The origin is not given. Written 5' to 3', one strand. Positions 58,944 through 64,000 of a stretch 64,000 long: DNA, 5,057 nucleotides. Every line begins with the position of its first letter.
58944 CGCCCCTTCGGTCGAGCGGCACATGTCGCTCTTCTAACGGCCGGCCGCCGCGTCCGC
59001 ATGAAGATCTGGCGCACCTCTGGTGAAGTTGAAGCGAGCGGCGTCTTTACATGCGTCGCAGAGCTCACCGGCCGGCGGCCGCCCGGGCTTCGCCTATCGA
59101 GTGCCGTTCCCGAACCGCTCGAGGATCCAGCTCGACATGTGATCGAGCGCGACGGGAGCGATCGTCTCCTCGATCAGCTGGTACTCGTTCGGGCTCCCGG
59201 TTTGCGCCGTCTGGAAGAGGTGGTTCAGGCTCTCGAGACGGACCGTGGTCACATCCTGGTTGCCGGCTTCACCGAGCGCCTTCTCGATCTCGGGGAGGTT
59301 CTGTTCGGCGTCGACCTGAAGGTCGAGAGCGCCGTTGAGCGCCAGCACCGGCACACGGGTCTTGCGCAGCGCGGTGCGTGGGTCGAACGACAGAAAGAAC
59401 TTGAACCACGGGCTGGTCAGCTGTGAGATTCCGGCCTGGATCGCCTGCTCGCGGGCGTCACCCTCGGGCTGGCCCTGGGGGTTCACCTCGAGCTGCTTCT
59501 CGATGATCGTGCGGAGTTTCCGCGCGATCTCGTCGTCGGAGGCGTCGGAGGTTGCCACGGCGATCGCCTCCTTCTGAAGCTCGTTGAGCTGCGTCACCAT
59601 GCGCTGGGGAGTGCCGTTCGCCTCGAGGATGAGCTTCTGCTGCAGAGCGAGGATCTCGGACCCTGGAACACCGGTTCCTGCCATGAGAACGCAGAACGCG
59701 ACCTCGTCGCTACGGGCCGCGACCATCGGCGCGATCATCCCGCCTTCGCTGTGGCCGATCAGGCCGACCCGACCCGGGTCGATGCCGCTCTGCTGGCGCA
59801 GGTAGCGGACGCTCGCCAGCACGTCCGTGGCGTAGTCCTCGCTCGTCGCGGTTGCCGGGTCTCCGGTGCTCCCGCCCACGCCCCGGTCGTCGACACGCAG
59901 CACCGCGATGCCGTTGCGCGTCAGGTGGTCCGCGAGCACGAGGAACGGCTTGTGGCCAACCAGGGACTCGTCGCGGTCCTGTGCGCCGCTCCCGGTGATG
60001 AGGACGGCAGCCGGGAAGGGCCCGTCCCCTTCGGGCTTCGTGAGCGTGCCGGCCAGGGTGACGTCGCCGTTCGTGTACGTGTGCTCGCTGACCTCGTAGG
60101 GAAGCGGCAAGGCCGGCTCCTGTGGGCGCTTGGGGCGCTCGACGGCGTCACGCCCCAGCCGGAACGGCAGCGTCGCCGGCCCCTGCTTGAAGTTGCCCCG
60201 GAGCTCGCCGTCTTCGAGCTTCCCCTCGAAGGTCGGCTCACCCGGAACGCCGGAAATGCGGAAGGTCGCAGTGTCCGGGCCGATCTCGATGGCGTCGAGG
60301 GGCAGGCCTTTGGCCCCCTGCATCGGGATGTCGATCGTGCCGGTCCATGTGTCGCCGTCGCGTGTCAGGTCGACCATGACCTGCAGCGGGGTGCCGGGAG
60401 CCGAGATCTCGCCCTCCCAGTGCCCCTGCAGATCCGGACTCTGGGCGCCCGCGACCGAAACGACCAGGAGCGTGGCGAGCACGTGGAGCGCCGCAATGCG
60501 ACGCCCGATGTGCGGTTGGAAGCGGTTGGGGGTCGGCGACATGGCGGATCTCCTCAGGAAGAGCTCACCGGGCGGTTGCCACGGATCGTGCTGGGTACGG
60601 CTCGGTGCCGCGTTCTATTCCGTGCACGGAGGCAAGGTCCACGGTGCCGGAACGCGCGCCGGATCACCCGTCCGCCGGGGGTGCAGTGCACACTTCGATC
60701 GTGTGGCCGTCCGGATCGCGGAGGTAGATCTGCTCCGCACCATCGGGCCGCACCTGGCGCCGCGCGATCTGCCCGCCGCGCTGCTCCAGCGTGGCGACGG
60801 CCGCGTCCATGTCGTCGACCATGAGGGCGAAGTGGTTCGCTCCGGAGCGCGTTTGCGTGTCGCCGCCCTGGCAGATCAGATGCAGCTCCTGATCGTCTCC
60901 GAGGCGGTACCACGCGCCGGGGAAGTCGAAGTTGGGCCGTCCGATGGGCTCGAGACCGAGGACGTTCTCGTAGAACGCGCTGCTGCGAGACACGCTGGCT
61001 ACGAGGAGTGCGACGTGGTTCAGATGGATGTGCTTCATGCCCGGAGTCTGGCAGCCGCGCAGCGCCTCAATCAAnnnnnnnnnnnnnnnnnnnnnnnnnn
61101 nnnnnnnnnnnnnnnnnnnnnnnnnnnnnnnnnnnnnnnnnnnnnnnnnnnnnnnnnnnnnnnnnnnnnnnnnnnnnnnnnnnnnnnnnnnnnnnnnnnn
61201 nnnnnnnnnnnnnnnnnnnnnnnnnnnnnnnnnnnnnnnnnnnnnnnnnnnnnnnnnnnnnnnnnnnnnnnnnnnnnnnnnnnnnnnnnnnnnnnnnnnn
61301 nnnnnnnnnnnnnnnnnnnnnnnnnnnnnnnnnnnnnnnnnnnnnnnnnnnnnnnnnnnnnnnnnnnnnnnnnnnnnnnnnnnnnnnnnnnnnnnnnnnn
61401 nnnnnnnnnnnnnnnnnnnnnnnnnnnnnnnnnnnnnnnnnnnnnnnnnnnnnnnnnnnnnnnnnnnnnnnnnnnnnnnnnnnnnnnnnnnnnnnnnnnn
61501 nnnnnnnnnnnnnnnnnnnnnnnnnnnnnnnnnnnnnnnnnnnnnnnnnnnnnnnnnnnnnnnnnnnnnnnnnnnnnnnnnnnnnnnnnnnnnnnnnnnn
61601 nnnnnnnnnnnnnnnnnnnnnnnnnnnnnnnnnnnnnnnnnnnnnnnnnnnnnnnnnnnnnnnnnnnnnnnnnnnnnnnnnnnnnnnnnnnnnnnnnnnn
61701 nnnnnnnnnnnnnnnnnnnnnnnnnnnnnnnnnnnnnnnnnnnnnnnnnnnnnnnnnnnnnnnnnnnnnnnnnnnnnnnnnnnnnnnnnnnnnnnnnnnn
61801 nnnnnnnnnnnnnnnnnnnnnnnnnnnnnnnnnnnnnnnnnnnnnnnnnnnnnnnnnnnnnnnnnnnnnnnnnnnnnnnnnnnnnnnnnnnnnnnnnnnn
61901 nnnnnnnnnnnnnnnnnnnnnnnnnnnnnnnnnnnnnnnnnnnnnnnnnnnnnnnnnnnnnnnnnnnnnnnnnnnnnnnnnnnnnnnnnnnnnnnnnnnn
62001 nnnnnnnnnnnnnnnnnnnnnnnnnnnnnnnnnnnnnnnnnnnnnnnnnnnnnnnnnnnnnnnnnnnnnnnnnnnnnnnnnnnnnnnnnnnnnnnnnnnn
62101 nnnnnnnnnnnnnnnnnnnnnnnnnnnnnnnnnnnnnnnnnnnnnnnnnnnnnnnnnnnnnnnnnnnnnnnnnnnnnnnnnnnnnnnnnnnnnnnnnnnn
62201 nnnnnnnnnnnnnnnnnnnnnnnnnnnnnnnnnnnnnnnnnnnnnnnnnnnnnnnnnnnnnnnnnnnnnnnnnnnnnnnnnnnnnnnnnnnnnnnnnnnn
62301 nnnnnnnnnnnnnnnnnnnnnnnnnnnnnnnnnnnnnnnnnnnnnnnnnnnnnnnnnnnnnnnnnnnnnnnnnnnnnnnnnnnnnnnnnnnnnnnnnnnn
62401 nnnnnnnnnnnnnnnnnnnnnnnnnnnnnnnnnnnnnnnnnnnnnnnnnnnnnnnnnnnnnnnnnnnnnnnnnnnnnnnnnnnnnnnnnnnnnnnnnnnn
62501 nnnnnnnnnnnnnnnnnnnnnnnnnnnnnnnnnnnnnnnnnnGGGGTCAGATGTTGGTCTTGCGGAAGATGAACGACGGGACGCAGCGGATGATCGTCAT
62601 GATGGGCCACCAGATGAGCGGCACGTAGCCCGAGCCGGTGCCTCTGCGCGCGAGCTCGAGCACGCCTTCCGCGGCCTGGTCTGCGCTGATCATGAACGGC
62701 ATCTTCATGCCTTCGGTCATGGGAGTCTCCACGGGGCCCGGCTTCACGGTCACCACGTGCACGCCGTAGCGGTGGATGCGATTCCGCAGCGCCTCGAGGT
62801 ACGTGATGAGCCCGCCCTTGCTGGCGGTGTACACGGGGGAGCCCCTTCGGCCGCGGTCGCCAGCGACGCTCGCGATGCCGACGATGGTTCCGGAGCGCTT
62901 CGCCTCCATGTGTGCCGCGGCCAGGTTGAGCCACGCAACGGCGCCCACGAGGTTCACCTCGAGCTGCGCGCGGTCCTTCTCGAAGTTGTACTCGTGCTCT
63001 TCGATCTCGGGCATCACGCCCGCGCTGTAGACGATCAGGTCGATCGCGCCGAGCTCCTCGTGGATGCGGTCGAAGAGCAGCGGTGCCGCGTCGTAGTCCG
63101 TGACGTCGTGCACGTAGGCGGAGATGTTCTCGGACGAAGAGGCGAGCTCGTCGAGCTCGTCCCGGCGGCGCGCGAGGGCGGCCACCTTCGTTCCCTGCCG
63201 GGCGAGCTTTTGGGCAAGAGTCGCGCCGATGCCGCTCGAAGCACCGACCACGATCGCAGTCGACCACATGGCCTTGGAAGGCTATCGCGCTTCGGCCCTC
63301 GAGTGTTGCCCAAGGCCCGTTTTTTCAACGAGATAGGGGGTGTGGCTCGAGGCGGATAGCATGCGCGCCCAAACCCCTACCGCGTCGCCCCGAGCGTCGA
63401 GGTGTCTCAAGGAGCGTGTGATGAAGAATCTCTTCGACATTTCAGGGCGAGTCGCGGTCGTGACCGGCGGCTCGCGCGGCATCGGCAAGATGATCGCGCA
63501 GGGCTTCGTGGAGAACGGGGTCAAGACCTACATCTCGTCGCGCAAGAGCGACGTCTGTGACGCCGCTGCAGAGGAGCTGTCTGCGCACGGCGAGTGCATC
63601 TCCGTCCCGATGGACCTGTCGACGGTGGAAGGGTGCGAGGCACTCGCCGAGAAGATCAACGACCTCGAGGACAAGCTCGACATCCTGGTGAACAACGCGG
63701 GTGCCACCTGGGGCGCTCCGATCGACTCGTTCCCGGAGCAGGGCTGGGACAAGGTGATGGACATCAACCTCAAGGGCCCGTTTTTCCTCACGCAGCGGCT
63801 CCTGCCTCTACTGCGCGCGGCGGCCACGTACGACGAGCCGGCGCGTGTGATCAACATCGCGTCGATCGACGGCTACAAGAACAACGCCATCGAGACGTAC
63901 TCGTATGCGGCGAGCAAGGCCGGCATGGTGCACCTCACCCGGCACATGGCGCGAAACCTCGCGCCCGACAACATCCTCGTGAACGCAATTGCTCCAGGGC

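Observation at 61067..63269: DprE1/DprE2-like oxidase-reductase pair in a Gram-negative-type genome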

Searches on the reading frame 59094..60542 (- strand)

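Call 3: search_protein_families(library=pfam, proteins=[window:59094-60542:-])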
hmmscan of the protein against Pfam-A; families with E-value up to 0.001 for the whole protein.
window:59094-60542:- (482 aa): 10 families
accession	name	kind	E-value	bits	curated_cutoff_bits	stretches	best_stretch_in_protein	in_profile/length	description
PF02129.25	Peptidase_S15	-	3.2e-12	47.1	23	1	161-411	3-237/262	X-Pro dipeptidyl-peptidase (S15 family)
PF12146.15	Hydrolase_4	-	4.8e-12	46.1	27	1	203-294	23-114/239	Serine aminopeptidase, S33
PF00561.26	Abhydrolase_1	-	7.2e-12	45.9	25.8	1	200-425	16-227/245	alpha/beta hydrolase fold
PF12697.13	Abhydrolase_6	-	1.2e-11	46.1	26.3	1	205-443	21-206/217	Alpha/beta hydrolase family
PF08840.17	BAAT_C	-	3.3e-08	34.3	20.9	1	245-322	10-87/210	BAAT / Acyl-CoA thioester hydrolase C terminal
PF00326.27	Peptidase_S9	-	8.6e-08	32.4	22.6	1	209-292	12-98/213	Prolyl oligopeptidase family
PF01738.24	DLH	-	1.6e-05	25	21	1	232-296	72-136/217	Dienelactone hydrolase family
PF20434.5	BD-FAE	-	2.4e-05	24.4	26.8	1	170-280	7-112/215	BD-FAE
PF07859.19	Abhydrolase_3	-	7.3e-05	23.1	25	1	239-287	50-106/210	alpha/beta hydrolase fold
PF06500.17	FrsA-like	-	0.00023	20.5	22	1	141-274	158-282/414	Esterase FrsA-like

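Call 4: search_protein_families(library=ncbifam, proteins=[window:59094-60542:-])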
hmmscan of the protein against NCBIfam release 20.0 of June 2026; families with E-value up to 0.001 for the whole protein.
window:59094-60542:- (482 aa): 10 families
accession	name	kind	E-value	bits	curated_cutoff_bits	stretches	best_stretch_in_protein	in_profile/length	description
NF041096.1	esterase_EstD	equivalog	7.2e-36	124.1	600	2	159-327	138-313/421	esterase EstD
NF047920.1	lactonase_UilS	equivalog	3.4e-09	36.8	400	1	163-297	11-137/285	UilS family quorum-quenching N-acyl-homoserine lactonase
TIGR03100.1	hydr1_PEP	hypoth_equivalog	5e-08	32.6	168.45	1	162-252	13-96/274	hydrolase 1, exosortase A system-associated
NF050089.1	i_nPHAscl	equivalog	6.1e-08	32.1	300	1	204-410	38-244/288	intracellular short-chain-length polyhydroxyalkanoate depolymerase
TIGR03101.1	hydr2_PEP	hypoth_equivalog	1e-07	31.8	202.75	1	202-350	47-193/266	hydrolase 2, exosortase A system-associated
NF051488.1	bifunc_PcaDC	exception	4.2e-07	29.4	390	1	205-311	33-133/375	bifunctional 3-oxoadipate enol-lactonase/4-carboxymuconolactone decarboxylase PcaDC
TIGR02427.1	protocat_pcaD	equivalog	6.1e-07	29.1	255.85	1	210-287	38-110/251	3-oxoadipate enol-lactonase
TIGR00976.1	CocE_NonD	subfamily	4.3e-05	22.7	66.3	1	162-277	8-117/550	CocE/NonD family hydrolase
NF050058.1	e_dPHAscl_type1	hypoth_equivalog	9.5e-05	22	150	1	234-294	81-140/276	extracellular catalytic domain type 1 short-chain-length polyhydroxyalkanoate depolymerase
NF011457.0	PRK14875.1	equivalog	0.00082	18.4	307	0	200-338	148-277/372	acetoin dehydrogenase dihydrolipoyllysine-residue acetyltransferase subunit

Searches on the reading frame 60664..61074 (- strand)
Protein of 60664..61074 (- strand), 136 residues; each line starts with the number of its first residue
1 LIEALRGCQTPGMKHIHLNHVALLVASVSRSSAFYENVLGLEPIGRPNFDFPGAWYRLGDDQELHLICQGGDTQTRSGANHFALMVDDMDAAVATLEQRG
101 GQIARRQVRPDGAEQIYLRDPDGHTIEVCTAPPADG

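Call 3: search_protein_families(library=pfam, proteins=[window:60664-61074:-])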
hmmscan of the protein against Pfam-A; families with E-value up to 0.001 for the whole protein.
window:60664-61074:- (136 aa): 5 families
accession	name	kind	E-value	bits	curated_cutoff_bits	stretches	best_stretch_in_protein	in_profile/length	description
PF00903.31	Glyoxalase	-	6.1e-15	56.1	20.6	1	18-128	2-121/121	Glyoxalase/Bleomycin resistance protein/Dioxygenase superfamily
PF18029.7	Glyoxalase_6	-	1.1e-11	45.7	23.6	1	23-129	4-106/106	Glyoxalase-like domain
PF13669.12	Glyoxalase_4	-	4.1e-10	40.4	27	1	19-112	1-102/109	Glyoxalase/Bleomycin resistance protein/Dioxygenase superfamily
PF12681.13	Glyoxalase_2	-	1.9e-06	28.3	30.1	1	20-130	3-115/118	Glyoxalase-like domain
PF22677.2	Ble-like_N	-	7.2e-05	22.9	24.5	0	20-42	4-26/41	Bleomycin resistance protein-like N-terminal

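Call 4: search_protein_families(library=ncbifam, proteins=[window:60664-61074:-])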
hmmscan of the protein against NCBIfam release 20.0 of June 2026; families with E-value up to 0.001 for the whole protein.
window:60664-61074:- (136 aa): 32 families (the best 25 are shown)
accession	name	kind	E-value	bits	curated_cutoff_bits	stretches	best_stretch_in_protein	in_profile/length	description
TIGR00068.2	glyox_I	equivalog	2.5e-11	43.6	120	1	68-130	78-139/143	lactoylglutathione lyase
NF000125.1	498180014_fosA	hypoth_equivalog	5e-09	36.4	250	1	13-131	1-119/129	Fos family putative thiol transferase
NF033405.1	FosLL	exception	8.7e-09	35.8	270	1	13-129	1-111/135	fosfomycin resistance glutathione transferase FosLL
NF000496.2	Fos_GSH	equivalog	1.2e-08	35.2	180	1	17-129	4-115/136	fosfomycin resistance glutathione transferase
NF050075.1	SMU1112c_YaeR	equivalog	1.7e-08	34.8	140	0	77-128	71-123/125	SMU1112c/YaeR family gloxylase I-like metalloprotein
NF003152.0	PRK04101.1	equivalog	1.9e-08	34.8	171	1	18-130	5-118/139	metallothiol transferase FosB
NF000339.2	fos-Crono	exception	2.2e-08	34.4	275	1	18-128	4-110/134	FosA family fosfomycin resistance glutathione transferase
NF000221.4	FosA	exception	2.2e-08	34.1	250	1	18-129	5-115/137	FosA family fosfomycin resistance glutathione transferase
NF050074.1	glyox_I_GloA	exception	2.6e-07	30.8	165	1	19-129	3-120/121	lactoylglutathione lyase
NF008551.0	PRK11478.1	equivalog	3e-07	31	148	0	77-128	74-126/129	VOC family protein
NF007629.0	PRK10291.1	equivalog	5e-07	29.7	246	1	17-130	2-125/135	lactoylglutathione lyase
NF040540.1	fosA5_fam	exception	6.4e-07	29.5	310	1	18-128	5-114/139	FosA5 family fosfomycin resistance glutathione transferase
NF000026.1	154989_fosA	exception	1.2e-06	28.8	275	1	17-129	4-115/141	FosA/FosA2 family fosfomycin resistance glutathione transferase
NF000094.1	354827590_fosA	exception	2.2e-06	27.9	275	1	17-128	4-111/135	FosA family fosfomycin resistance glutathione transferase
TIGR03081.1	metmalonyl_epim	equivalog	5.5e-06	27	114.95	1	17-109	1-104/129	methylmalonyl-CoA epimerase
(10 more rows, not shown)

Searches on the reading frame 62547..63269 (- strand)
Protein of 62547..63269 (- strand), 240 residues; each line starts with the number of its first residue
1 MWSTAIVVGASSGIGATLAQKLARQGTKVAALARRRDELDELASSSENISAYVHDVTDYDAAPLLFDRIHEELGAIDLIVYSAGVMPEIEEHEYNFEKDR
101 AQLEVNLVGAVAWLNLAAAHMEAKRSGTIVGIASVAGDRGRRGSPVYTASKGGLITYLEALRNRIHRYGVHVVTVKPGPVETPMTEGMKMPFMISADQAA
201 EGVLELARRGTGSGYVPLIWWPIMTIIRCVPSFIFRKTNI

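Call 3: search_protein_families(library=pfam, proteins=[window:62547-63269:-])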
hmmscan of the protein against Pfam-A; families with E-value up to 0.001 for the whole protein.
window:62547-63269:- (240 aa): 5 families
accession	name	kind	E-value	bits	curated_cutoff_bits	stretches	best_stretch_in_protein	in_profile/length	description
PF00106.31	adh_short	-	5.3e-44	150.5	26.6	1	4-186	2-188/195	short chain dehydrogenase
PF13561.12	adh_short_C2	-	7.6e-32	111.2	27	1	9-190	1-186/236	Enoyl-(Acyl carrier protein) reductase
PF08659.16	KR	-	3.7e-12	47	22.6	1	4-181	2-179/180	KR domain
PF01370.27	Epimerase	-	4.1e-05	23.6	20.9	1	6-184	2-176/240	NAD dependent epimerase/dehydratase family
PF13460.12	NAD_binding_10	-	7.6e-05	23.1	27.2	1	9-61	1-53/184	NAD(P)H-binding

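Call 4: search_protein_families(library=ncbifam, proteins=[window:62547-63269:-])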
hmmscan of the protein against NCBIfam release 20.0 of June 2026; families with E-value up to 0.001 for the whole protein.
window:62547-63269:- (240 aa): 218 families (the best 25 are shown)
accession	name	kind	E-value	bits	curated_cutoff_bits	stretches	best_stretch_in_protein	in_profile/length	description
NF005489.0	PRK07102.1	equivalog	1.4e-58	198.3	267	1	5-240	4-243/243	SDR family oxidoreductase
NF005437.0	PRK07024.1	equivalog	4.1e-49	167.3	266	1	5-235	7-243/259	SDR family oxidoreductase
NF006099.0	PRK08251.1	equivalog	2.9e-40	138.1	253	1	4-237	6-248/250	SDR family oxidoreductase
NF005878.0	PRK07825.1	subfamily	4.8e-38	131.1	287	1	6-234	13-244/278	short chain dehydrogenase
NF053786.1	DcplherypntRedDprE2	equivalog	1.6e-37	129.5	250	1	5-238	11-250/252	decaprenylphospho-beta-D-erythro-pentofuranosid-2-ulose 2-reductase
NF009466.0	PRK12826.1-2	subfamily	6.8e-34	117.4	222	1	4-187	5-194/248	3-oxoacyl-ACP reductase FabG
NF005559.1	PRK07231.1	subfamily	5e-33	114.6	215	1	4-198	6-204/249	glucose 1-dehydrogenase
NF004824.0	PRK06180.1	subfamily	8e-32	110.5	298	1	4-182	6-185/279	oxidoreductase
TIGR01830.1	3oxo_ACP_reduc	equivalog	1.9e-31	109.6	297.75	1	5-189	1-190/239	3-oxoacyl-[acyl-carrier-protein] reductase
NF004826.0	PRK06182.1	subfamily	1.9e-31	109.4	305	1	4-187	6-187/274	oxidoreductase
NF006073.0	PRK08219.1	equivalog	2.2e-31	109.3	218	1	2-188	3-182/227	SDR family oxidoreductase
NF052558.1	MBtsdlDhBudC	equivalog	3.4e-31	108.7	270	1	4-193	5-195/250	meso-2,3-butanediol dehydrogenase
NF005594.0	PRK07326.1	equivalog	5.6e-31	107.9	271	1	4-205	8-214/237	SDR family oxidoreductase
NF004198.0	PRK05653.1-3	equivalog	7.3e-31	107.5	296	1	4-189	9-198/248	3-oxoacyl-ACP reductase FabG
NF006114.0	PRK08263.1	subfamily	3e-30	105.4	290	1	6-189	7-192/280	short chain dehydrogenase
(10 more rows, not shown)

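Call 8: search_solved_structures(query=window:62547-63269:-, show_alignments=0, max_evalue=1e-20)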
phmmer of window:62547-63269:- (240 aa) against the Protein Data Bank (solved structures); distinct sequences matched with E-value up to 1e-20: 3.
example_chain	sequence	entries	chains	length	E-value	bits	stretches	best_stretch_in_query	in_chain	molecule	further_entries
4cql_B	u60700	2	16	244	4.8e-22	82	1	5-190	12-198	CARBONYL REDUCTASE FAMILY MEMBER 4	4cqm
2jah_A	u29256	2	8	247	8e-21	78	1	4-184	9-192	CLAVULANIC ACID DEHYDROGENASE | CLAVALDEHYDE DEHYDROGENASE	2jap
21gq_C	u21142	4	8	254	9.1e-21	77.8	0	4-238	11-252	Decaprenylphosphoryl-2-keto-beta-D-erythro-pentose reductase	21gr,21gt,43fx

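Call 34: search_solved_structures(query=window:62547-63269:-, show_alignments=3, max_evalue=1e-20)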
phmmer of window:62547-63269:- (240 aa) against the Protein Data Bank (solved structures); distinct sequences matched with E-value up to 1e-20: 3.
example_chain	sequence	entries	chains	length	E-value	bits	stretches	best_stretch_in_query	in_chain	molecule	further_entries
4cql_B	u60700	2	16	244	4.8e-22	82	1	5-190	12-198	CARBONYL REDUCTASE FAMILY MEMBER 4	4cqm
2jah_A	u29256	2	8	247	8e-21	78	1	4-184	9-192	CLAVULANIC ACID DEHYDROGENASE | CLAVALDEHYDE DEHYDROGENASE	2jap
21gq_C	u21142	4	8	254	9.1e-21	77.8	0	4-238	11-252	Decaprenylphosphoryl-2-keto-beta-D-erythro-pentose reductase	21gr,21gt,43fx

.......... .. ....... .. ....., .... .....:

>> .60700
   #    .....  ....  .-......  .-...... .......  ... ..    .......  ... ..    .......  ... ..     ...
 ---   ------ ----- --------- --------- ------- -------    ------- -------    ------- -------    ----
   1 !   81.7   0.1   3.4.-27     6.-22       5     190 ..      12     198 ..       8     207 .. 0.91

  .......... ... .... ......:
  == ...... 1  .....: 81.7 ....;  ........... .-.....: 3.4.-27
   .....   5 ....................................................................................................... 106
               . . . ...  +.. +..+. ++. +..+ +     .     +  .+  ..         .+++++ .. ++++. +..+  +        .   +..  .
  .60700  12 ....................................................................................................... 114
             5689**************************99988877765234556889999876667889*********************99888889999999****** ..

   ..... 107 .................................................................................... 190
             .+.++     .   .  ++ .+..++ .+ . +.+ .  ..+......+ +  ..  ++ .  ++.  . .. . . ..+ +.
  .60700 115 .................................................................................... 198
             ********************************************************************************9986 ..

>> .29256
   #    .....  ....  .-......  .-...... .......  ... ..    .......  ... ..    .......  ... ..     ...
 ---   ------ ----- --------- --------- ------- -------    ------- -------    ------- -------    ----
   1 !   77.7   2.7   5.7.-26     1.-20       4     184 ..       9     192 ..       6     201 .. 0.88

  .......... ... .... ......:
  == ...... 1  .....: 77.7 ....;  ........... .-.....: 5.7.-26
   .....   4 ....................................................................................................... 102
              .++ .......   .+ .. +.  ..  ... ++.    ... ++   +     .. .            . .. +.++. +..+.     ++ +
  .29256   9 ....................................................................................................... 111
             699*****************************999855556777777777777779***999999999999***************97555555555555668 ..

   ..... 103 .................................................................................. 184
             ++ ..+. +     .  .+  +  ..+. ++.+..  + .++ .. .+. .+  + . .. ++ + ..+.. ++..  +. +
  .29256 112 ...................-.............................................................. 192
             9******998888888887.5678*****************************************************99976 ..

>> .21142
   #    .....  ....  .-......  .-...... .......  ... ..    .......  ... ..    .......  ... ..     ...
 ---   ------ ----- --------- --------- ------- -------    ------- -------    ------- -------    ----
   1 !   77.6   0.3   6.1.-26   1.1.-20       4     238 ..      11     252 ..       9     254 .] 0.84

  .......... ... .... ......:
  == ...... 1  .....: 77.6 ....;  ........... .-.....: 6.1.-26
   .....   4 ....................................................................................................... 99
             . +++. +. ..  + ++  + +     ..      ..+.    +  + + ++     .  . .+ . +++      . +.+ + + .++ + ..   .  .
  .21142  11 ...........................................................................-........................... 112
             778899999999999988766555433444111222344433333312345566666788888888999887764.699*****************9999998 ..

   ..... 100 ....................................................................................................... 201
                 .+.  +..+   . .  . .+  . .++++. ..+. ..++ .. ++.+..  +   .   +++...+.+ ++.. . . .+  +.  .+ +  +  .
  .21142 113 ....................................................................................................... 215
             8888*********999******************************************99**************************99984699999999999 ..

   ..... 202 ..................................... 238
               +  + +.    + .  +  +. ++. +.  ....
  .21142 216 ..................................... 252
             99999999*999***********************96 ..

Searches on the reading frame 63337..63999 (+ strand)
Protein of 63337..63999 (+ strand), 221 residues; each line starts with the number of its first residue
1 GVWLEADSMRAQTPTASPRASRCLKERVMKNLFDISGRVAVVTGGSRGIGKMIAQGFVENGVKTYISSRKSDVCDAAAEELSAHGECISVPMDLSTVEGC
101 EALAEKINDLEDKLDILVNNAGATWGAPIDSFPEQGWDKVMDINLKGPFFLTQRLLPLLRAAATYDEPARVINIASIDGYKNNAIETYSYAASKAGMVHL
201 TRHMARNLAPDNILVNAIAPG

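Call 14: search_protein_families(library=pfam, max_evalue=0.00001, proteins=[window:63337-63999:+])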
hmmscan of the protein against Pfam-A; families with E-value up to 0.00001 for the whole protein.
window:63337-63999:+ (221 aa): 3 families
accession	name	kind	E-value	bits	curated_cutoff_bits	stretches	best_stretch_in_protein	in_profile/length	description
PF00106.31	adh_short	-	5.2e-47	160.3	26.6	1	38-221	1-180/195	short chain dehydrogenase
PF13561.12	adh_short_C2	-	1.2e-34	120.4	27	1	47-221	6-174/236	Enoyl-(Acyl carrier protein) reductase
PF08659.16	KR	-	3.4e-07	30.8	22.6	1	41-155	4-123/180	KR domain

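Call 80: search_protein_families(library=pfam, max_evalue=0.0001, proteins=[window:63421-63999:+])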
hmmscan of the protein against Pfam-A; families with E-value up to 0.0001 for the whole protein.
window:63421-63999:+ (193 aa): 3 families
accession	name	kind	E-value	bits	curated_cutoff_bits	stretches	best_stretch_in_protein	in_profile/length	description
PF00106.31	adh_short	-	3.3e-47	161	26.6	1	10-193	1-180/195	short chain dehydrogenase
PF13561.12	adh_short_C2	-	7.4e-35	121.1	27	1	19-193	6-174/236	Enoyl-(Acyl carrier protein) reductase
PF08659.16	KR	-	2.2e-07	31.4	22.6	1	13-127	4-123/180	KR domain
